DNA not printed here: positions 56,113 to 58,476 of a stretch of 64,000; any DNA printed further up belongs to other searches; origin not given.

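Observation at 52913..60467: Candidate novel operon: NusG paralog + sugar 4,6-dehydratase + aminotransferase fused to an XDH-like FeS/FAD redox trio and a TP-methylase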

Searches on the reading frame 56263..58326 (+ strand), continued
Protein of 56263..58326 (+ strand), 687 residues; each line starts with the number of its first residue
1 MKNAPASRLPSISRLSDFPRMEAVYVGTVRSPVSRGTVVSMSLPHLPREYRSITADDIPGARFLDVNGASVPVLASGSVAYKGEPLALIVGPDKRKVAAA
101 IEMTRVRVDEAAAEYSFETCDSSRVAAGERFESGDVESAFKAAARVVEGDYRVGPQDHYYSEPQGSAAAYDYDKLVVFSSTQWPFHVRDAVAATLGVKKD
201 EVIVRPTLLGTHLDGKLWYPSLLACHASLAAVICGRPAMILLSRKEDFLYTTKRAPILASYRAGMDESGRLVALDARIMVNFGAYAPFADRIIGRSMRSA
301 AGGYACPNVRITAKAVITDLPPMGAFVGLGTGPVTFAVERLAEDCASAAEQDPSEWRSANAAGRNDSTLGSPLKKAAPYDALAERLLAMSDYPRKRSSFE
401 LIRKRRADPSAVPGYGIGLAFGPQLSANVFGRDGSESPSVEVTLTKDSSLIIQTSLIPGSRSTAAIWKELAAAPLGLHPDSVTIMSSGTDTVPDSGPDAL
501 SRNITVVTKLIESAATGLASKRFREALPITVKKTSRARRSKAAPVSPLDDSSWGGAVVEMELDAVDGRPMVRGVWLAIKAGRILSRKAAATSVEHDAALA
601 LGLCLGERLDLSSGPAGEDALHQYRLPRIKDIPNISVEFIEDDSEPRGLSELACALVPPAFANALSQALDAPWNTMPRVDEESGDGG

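Call 45: find_encoding_contigs(protein=P0241, flank=10000, max_places=1)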
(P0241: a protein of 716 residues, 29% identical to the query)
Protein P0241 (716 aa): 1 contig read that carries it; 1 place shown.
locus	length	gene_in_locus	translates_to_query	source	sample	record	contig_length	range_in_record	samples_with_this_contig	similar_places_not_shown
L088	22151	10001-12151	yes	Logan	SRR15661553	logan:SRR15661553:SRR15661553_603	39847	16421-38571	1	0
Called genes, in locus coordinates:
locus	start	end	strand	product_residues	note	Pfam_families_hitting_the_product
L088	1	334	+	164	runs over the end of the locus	PF00994:MoCF_biosynth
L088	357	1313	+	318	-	PF13353:Fer4_12 (weak), PF04055:Radical_SAM, PF06463:Mob_synth_C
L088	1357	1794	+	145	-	PF01967:MoaC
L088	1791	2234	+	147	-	PF03473:MOSC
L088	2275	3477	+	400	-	PF00291:PALP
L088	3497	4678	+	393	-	PF01546:Peptidase_M20, PF07687:M20_dimer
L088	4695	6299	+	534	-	PF07969:Amidohydro_3, PF01979:Amidohydro_1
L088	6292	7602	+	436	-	PF01979:Amidohydro_1, PF07969:Amidohydro_3 (weak)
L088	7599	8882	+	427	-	PF07969:Amidohydro_3 (faint), PF01979:Amidohydro_1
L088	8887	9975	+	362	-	PF01180:DHO_dh, PF12838:Fer4_7 (faint), PF14697:Fer4_21 (faint), PF25160:LdpA_Fe-S-bd (weak), PF00037:Fer4 (weak)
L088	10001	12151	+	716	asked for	PF01315:Ald_Xan_dh_C, PF02738:MoCoBD_1, PF20256:MoCoBD_2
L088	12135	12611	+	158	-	PF00111:Fer2 (weak), PF13085:Fer2_3 (weak), PF01799:Fer2_2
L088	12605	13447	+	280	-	PF00941:FAD_binding_5, PF03450:CO_deh_flav_C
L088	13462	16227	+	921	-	PF00111:Fer2, PF13085:Fer2_3 (weak), PF01799:Fer2_2, PF01315:Ald_Xan_dh_C, PF02738:MoCoBD_1, PF20256:MoCoBD_2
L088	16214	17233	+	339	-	PF00994:MoCF_biosynth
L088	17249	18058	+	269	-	PF02625:XdhC_CoxI, PF13478:XdhC_C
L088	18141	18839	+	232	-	-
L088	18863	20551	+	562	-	PF01476:LysM, PF22310:NMB0315_dom_I (faint), PF23473:LysM3_LYK4_5, PF01476:LysM, PF23473:LysM3_LYK4_5 (weak), PF01476:LysM, PF23473:LysM3_LYK4_5, PF01476:LysM, +5 more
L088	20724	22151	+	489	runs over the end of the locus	PF00015:MCPsignal, PF13682:CZB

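Call 67: predict_structure(alignment_id=A1)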
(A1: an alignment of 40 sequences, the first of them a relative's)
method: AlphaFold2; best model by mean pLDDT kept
length: 687 residues; sequences in the alignment: 40
mean_pLDDT: 89.2   pTM: 0.90
mean pLDDT of the five models: 89.2, 89.1, 88.3, 87.5, 86.9
residues with pLDDT >= 90: 450; 70-90: 192; 50-70: 24; < 50: 21
segments of 3 or more residues with pLDDT < 50: 1-5, 433-435, 540-543, 682-687
pLDDT, mean of each block of 10 residues (from residue 1): 56 85 93 96 92 97 91 95 97 95 96 93 94 95 97 90 93 93 93 97 86 76 98 96 94 94 97 97 92 90 93 96 81 93 96 96 85 90 97 96 87 93 76 63 93 81 89 94 85 81 83 94 90 74 66 96 89 96 91 90 86 89 85 94 87 93 94 84 42
secondary structure, 60 per line:
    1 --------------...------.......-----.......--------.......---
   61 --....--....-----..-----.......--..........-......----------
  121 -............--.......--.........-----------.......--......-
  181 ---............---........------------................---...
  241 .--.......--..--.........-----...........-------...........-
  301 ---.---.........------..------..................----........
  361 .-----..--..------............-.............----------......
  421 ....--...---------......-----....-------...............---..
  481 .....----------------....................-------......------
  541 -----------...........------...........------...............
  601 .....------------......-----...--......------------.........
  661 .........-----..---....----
elements in order (helices of 4 or more, strands of 3 or more residues): E24-30 E36-42 E51-54 E63-66 E69-72 E85-91 H94-103 E105-110 E125-133 H136-142 E145-153 E165-171 E174-179 H184-195 E202-206 H219-234 E238-241 H244-250 E257-265 E271-281 H289-299 E308-316 H331-348 H353-360 H379-390 H392-404 E415-424 E439-444 E450-453 H461-475 E482-485 H502-521 E529-534 E552-562 E569-579 H586-605 H618-623 E634-639 H652-669 H680-683

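Call 70: fold_search(model_id=the predicted structure, library=pdb)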
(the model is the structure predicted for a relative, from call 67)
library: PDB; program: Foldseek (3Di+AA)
matches with E <= 10: 399; with E <= 0.001: 92
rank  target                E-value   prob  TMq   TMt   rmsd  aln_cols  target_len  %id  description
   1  1sij                  4.2e-54  1.00  0.83  0.64   3.9       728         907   21  Crystal structure of the Aldehyde Dehydrogenase (a.k.a. AOR or MOP) of Desulfovibrio gigas covalently bound to [AsO3]- (released 2004-07-27)
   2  1fiq_C                7.2e-54  1.00  0.85  0.78   3.5       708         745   21  CRYSTAL STRUCTURE OF XANTHINE OXIDASE FROM BOVINE MILK (released 2000-10-04)
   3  3ax7_B                1.7e-53  1.00  0.85  0.49   3.5       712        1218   21  Bovine Xanthine Oxidase, protease cleaved form (released 2012-02-22)
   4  3b9j_C                8.4e-53  1.00  0.85  0.77   3.5       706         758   21  Structure of Xanthine Oxidase with 2-hydroxy-6-methylpurine (released 2007-12-04)
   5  1jro_B                1.7e-52  1.00  0.86  0.78   3.2       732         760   21  Crystal Structure of Xanthine Dehydrogenase from Rhodobacter capsulatus (released 2002-01-11)
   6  3amz_A                1.8e-52  1.00  0.84  0.46   3.4       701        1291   20  Bovine Xanthine Oxidoreductase urate bound form (released 2010-12-01)
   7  3etr_C                1.8e-52  1.00  0.85  0.77   3.6       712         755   21  Crystal structure of xanthine oxidase in complex with lumazine (released 2009-01-27)
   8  3eub_4                2.8e-52  1.00  0.82  0.75   4.3       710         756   21  Crystal Structure of Desulfo-Xanthine Oxidase with Xanthine (released 2009-01-27)
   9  1v97_A                4.2e-52  1.00  0.84  0.46   3.6       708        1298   21  Crystal Structure of Bovine Milk Xanthine Dehydrogenase FYX-051 bound form (released 2004-06-22)
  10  1fo4_A                4.8e-52  1.00  0.85  0.46   3.3       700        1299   20  CRYSTAL STRUCTURE OF XANTHINE DEHYDROGENASE ISOLATED FROM BOVINE MILK (released 2000-10-25)
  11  3ax7_A                6.8e-52  1.00  0.85  0.49   3.6       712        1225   21  Bovine Xanthine Oxidase, protease cleaved form (released 2012-02-22)
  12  6adj_B                7.2e-52  1.00  0.85  0.47   3.3       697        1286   20  Rat Xanthine oxidoreductase, D428E variant (released 2019-08-07)
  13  3b9j_K                8.7e-52  1.00  0.84  0.77   3.8       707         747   21  Structure of Xanthine Oxidase with 2-hydroxy-6-methylpurine (released 2007-12-04)
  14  3bdj_A                9.2e-52  1.00  0.85  0.47   3.3       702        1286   20  Crystal Structure of Bovine Milk Xanthine Dehydrogenase with a Covalently Bound Oxipurinol Inhibitor (released 2008-11-25)
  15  3uni_B                1.1e-51  1.00  0.84  0.46   3.5       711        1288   20  Crystal Structure of Bovine Milk Xanthine Dehydrogenase with NADH Bound (released 2012-05-09)
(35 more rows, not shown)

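Call 71: find_homologous_proteins(query=L078:10001-12085:+, max_evalue=1e-20)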
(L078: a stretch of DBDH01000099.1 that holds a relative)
Query L078:10001-12085:+ (695 aa): 914 proteins with E <= 1e-20 among 8000 candidates; the best 120 are listed.
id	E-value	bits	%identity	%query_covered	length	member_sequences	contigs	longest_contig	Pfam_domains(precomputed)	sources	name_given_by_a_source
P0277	0.0e+0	1591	100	100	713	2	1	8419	PF02738.24,PF20256.4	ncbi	-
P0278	0.0e+0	1162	74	100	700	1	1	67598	PF02738.24,PF20256.4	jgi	jgi:CO/xanthine dehydrogenase Mo-binding subunit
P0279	0.0e+0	1141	74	100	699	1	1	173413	PF02738.24,PF20256.4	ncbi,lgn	-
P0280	0.0e+0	1131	73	100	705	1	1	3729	PF02738.24,PF20256.4,PF01315.28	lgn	-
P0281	0.0e+0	1123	70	100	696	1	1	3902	PF02738.24,PF20256.4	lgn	-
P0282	0.0e+0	1104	70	100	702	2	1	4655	PF02738.24,PF20256.4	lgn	-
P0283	2.4e-251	854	56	100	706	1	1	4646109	PF02738.24,PF20256.4,PF01315.28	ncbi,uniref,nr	ncbi:xanthine dehydrogenase family protein molybdopterin-binding subunit [Breznakiella homolactica]|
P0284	1.2e-237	809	54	100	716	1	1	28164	PF02738.24,PF20256.4,PF01315.28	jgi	jgi:CO/xanthine dehydrogenase Mo-binding subunit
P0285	1.1e-235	803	52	100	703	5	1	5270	PF02738.24,PF20256.4,PF01315.28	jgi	jgi:CO/xanthine dehydrogenase Mo-binding subunit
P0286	7.5e-235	800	52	100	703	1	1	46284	PF02738.24,PF20256.4,PF01315.28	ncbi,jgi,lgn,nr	ncbi:MAG: molybdopterin-dependent oxidoreductase [Spirochaetaceae bacterium]|jgi:CO/xanthine dehydro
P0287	4.3e-230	784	51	100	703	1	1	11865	PF02738.24,PF20256.4,PF01315.28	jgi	jgi:CO/xanthine dehydrogenase Mo-binding subunit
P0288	4.5e-230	784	52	100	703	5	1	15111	PF02738.24,PF20256.4,PF01315.28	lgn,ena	-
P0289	4.0e-229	781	52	100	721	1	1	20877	PF02738.24,PF20256.4,PF01315.28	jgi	jgi:CO/xanthine dehydrogenase Mo-binding subunit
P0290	6.7e-229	780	51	100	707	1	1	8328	PF02738.24,PF20256.4,PF01315.28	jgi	jgi:CO/xanthine dehydrogenase Mo-binding subunit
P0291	1.9e-228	779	52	100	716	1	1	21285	PF02738.24,PF20256.4,PF01315.28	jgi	jgi:CO/xanthine dehydrogenase Mo-binding subunit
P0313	5.4e-222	757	52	100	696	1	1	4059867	PF02738.24,PF20256.4,PF01315.28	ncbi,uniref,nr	ncbi:putative aldehyde oxidase and xanthine dehydrogenase family protein [Treponema primitia ZAS-2]|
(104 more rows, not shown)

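Call 75: find_encoding_contigs(protein=P0313, flank=10000, max_places=1)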
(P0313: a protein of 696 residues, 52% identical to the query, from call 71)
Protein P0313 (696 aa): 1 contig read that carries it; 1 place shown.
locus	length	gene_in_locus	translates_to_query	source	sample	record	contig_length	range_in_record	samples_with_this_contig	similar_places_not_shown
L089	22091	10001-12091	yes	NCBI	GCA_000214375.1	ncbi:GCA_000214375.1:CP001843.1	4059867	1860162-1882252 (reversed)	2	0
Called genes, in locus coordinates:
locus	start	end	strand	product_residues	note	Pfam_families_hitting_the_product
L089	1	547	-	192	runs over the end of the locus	-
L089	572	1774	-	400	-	-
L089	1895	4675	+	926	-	PF07517:SecA_DEAD, PF01043:SecA_PP_bind, PF21090:P-loop_SecA, PF07516:SecA_SW, PF02810:SEC-C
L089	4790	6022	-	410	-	PF05036:SPOR (weak)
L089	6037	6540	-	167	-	-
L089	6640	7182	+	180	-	PF02357:NusG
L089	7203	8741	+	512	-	PF13727:CoA_binding_3 (weak), PF01073:3Beta_HSD, PF01370:Epimerase, PF02719:Polysacc_synt_2, PF04321:RmlD_sub_bind, PF07993:NAD_binding_4 (weak), PF13460:NAD_binding_10 (weak), PF16363:GDP_Man_Dehyd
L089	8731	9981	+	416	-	PF01041:DegT_DnrJ_EryC1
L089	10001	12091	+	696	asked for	PF01315:Ald_Xan_dh_C (weak), PF02738:MoCoBD_1, PF20256:MoCoBD_2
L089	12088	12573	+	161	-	PF00111:Fer2 (weak), PF13085:Fer2_3 (weak), PF01799:Fer2_2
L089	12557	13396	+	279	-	PF00941:FAD_binding_5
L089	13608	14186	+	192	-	PF13545:HTH_Crp_2 (weak)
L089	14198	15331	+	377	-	PF01761:DHQ_synthase, PF24621:DHQS_C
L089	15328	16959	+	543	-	-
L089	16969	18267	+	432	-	PF01467:CTP_transf_like, PF13714:PEP_mutase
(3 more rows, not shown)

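Call 80: search_protein_families(library=pfam, proteins=[L066:4312-6081:-, L066:6426-8402:-, L066:8413-9267:-, L066:9387-9959:+, L066:13414-14178:+, L067:5540-6712:-, L067:6713-7978:-, L067:13586-14848:+, L067:14845-16419:+, L067:16430-18076:+], max_evalue=0.0001)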
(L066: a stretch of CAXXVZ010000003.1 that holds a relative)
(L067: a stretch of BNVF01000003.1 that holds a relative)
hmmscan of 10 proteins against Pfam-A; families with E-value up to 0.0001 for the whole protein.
L066:4312-6081:- (589 aa): 3 families
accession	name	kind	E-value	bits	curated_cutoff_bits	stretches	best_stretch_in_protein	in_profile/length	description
PF00750.26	tRNA-synt_1d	-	3.9e-47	161.3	23.3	1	125-453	19-347/349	tRNA synthetases class I (R), catalytic domain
PF05746.21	DALR_1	-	6.5e-27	94.4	22.3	1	469-589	1-117/117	DALR anticodon binding domain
PF03485.21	Arg_tRNA_synt_N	-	9.6e-09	36.2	21.5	1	11-99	4-85/85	Arginyl tRNA synthetase N terminal domain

L066:6426-8402:- (658 aa): 5 families
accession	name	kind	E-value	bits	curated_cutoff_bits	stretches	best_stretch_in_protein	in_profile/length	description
PF01653.23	DNA_ligase_aden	-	4.9e-31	108.6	27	1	68-217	5-175/253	NAD-dependent DNA ligase adenylation domain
PF03120.22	DNA_ligase_OB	-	1.4e-14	54.1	32.9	1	334-390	16-72/79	NAD-dependent DNA ligase OB-fold domain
PF00533.33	BRCT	-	1.2e-09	38.7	21.3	1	581-654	5-77/78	BRCA1 C Terminus (BRCT) domain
PF14520.12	HHH_5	-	1.8e-08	35.1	27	1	505-555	5-55/57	Helix-hairpin-helix domain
PF12826.13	HHH_2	-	2.4e-05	24.9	27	0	500-553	1-53/64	Helix-hairpin-helix motif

L066:8413-9267:- (284 aa): 1 family
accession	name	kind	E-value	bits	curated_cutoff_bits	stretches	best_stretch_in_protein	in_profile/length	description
PF05036.18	SPOR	-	1.3e-06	29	21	1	213-280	6-75/76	SPOR domain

L066:9387-9959:+ (190 aa): 2 families
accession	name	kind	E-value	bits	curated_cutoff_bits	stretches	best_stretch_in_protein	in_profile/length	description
PF02357.24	NusG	-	1.6e-12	48.2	22.2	1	3-95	3-87/93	Transcription termination factor nusG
PF00467.35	KOW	-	8.5e-06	25.8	22.3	1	120-148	2-30/32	KOW motif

L066:13414-14178:+ (254 aa): 1 family
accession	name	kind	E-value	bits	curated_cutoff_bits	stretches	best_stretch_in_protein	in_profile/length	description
PF00590.25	TP_methylase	-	4.9e-09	36.9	27.8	1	75-218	64-207/212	Tetrapyrrole (Corrin/Porphyrin) Methylases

L067:5540-6712:- (390 aa): 1 family
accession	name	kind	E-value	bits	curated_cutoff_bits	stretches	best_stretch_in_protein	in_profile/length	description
PF10974.15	DUF2804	-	3.1e-88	296.7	26.9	1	27-363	1-339/339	Domain of unknown function (DUF2804)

L067:6713-7978:- (421 aa): 2 families
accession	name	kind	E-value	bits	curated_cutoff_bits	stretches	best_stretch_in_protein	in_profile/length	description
PF13173.12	AAA_14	-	3.8e-30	105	27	1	41-169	4-129/129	AAA domain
PF13635.12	DUF4143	-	2.5e-13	50.5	28.1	1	218-363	2-155/160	Domain of unknown function (DUF4143)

L067:13586-14848:+ (420 aa): 2 families
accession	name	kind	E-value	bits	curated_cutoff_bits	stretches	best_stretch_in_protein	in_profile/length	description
PF01761.26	DHQ_synthase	-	5.1e-33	113.6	24.2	1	115-227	2-114/115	3-dehydroquinate synthase N-terminal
PF24621.2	DHQS_C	-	1.1e-31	110.2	27.6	1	229-381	1-144/144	3-dehydroquinate synthase C-terminal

L067:14845-16419:+ (524 aa): 0 families

L067:16430-18076:+ (548 aa): 1 family
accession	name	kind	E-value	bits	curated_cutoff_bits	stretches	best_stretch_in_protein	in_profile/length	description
PF14052.12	Caps_assemb_Wzi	-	3.1e-10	40.1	30.1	1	197-291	75-162/392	Capsule assembly protein Wzi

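Call 86: find_encoding_contigs(protein=P0269, flank=8000, max_places=1)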
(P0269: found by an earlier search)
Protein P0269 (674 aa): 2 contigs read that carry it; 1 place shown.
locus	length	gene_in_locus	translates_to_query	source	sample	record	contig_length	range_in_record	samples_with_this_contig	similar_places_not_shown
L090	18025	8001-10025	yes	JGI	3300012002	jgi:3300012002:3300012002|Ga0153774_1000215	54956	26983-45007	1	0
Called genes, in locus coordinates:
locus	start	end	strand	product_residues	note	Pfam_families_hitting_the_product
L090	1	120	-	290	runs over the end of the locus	PF00023:Ank (faint), PF12796:Ank_2, PF13606:Ank_3 (faint), PF13857:Ank_5 (faint), PF13637:Ank_4 (weak), PF12796:Ank_2 (weak)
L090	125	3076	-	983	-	PF02811:PHP, PF07733:DNA_pol3_alpha, PF17657:DNA_pol3_finger, PF14579:HHH_6, PF01336:tRNA_anti-codon (weak)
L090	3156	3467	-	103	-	PF01371:Trp_repressor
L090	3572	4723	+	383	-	-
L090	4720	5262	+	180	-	PF02357:NusG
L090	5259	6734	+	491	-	PF02629:CoA_binding (weak), PF01073:3Beta_HSD, PF01370:Epimerase, PF02719:Polysacc_synt_2, PF04321:RmlD_sub_bind, PF07993:NAD_binding_4 (weak), PF08659:KR (weak), PF16363:GDP_Man_Dehyd, +1 more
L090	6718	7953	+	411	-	PF01041:DegT_DnrJ_EryC1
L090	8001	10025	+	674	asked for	PF01315:Ald_Xan_dh_C (weak), PF02738:MoCoBD_1, PF20256:MoCoBD_2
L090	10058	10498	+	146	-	PF13085:Fer2_3 (weak), PF01799:Fer2_2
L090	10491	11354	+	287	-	PF00941:FAD_binding_5, PF03450:CO_deh_flav_C (weak)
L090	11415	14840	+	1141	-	PF02811:PHP, PF07733:DNA_pol3_alpha, PF17657:DNA_pol3_finger, PF14579:HHH_6, PF01336:tRNA_anti-codon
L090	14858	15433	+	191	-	PF02325:CCB3_YggT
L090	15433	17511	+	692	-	PF17191:RecG_wedge, PF04851:ResIII, PF00270:DEAD, PF00271:Helicase_C, PF19833:RecG_dom3_C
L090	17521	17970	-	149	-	PF00359:PTS_EIIA_2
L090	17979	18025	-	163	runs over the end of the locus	PF00582:Usp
